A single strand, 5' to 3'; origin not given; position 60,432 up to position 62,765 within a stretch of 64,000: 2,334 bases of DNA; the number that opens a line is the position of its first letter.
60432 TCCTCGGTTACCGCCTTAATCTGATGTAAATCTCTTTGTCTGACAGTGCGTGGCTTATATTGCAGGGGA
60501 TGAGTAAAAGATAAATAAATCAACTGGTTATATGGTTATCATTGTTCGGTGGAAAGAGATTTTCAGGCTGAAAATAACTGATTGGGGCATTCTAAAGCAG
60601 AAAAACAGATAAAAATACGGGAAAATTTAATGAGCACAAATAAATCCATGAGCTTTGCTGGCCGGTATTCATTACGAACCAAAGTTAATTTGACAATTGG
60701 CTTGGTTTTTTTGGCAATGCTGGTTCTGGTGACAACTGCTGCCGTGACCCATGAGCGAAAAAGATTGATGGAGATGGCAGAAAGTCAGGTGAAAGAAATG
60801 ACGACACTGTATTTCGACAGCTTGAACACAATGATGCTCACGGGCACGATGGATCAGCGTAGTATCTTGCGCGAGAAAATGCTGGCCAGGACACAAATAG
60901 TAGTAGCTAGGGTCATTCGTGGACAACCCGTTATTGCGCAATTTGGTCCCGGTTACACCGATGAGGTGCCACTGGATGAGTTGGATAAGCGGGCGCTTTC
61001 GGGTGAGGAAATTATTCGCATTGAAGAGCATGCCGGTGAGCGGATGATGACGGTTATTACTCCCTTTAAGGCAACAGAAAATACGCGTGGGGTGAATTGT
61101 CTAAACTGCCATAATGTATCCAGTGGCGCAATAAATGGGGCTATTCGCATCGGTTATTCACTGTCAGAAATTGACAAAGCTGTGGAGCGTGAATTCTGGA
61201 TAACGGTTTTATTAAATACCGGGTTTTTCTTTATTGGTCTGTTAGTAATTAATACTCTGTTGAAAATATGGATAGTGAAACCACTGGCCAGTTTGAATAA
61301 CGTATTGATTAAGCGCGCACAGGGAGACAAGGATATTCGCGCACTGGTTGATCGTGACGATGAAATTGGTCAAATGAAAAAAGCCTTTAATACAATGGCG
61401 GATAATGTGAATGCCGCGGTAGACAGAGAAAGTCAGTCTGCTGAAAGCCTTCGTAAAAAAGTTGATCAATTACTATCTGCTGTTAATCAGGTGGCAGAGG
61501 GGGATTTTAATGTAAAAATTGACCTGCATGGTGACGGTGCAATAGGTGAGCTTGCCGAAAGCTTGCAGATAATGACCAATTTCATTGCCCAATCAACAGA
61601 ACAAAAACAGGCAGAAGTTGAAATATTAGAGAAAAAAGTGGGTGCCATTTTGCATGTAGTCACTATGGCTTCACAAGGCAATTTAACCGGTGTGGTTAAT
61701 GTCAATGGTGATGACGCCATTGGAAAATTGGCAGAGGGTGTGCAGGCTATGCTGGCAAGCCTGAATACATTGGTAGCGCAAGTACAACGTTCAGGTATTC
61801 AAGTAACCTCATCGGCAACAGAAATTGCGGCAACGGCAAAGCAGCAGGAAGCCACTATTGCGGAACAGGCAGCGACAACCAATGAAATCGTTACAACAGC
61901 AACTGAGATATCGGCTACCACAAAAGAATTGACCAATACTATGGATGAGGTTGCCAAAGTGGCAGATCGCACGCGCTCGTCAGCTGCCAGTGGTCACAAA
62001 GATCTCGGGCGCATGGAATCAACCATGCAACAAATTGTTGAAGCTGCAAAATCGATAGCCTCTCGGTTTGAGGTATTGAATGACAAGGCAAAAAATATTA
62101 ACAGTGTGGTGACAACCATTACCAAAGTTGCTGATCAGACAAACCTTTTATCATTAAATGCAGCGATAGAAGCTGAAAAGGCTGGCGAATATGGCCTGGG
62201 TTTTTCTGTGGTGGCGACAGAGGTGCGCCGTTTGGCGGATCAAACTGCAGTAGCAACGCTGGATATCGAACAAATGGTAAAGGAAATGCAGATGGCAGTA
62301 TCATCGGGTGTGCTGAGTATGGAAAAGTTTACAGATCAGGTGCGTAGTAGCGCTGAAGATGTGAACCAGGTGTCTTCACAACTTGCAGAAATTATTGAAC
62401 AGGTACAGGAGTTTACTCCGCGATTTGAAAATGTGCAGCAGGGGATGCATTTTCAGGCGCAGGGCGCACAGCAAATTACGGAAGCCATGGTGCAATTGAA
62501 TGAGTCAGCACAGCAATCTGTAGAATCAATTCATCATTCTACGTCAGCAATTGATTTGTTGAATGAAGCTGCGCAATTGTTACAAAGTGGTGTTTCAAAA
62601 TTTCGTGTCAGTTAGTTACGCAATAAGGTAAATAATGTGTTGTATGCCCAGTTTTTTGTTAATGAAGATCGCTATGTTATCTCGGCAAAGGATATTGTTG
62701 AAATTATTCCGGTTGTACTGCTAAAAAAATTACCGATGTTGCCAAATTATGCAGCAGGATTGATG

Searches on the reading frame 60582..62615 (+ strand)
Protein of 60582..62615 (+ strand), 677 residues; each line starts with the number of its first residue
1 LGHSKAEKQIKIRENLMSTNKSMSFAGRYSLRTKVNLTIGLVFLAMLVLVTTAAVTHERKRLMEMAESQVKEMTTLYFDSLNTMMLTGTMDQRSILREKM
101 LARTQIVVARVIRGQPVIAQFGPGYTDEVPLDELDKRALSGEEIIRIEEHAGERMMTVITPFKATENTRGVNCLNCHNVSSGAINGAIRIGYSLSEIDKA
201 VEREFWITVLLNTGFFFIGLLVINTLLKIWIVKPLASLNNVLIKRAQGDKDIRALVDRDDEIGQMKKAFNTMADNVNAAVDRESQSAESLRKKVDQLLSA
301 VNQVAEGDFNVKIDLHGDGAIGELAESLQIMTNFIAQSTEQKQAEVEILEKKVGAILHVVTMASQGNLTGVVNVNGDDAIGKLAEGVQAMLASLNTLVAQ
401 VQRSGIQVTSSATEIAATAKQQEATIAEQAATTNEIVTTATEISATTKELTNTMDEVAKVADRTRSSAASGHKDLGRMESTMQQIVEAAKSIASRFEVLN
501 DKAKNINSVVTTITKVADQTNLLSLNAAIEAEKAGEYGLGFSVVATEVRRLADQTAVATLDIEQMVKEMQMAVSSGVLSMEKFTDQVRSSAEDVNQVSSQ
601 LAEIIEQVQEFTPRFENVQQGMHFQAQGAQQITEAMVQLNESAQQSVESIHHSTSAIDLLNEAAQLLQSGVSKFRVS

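Call 69: search_protein_families(library=pfam, proteins=[window:60582-62615:+], max_evalue=0.0001)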
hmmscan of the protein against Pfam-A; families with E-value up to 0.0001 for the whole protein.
window:60582-62615:+ (677 aa): 2 families
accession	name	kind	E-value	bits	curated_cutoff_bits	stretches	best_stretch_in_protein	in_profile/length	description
PF00015.26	MCPsignal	-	1.6e-34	119.7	34.6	1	459-640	2-169/172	Methyl-accepting chemotaxis protein (MCP) signalling domain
PF00672.30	HAMP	-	3.9e-22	78.8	25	1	230-277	5-52/53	HAMP domain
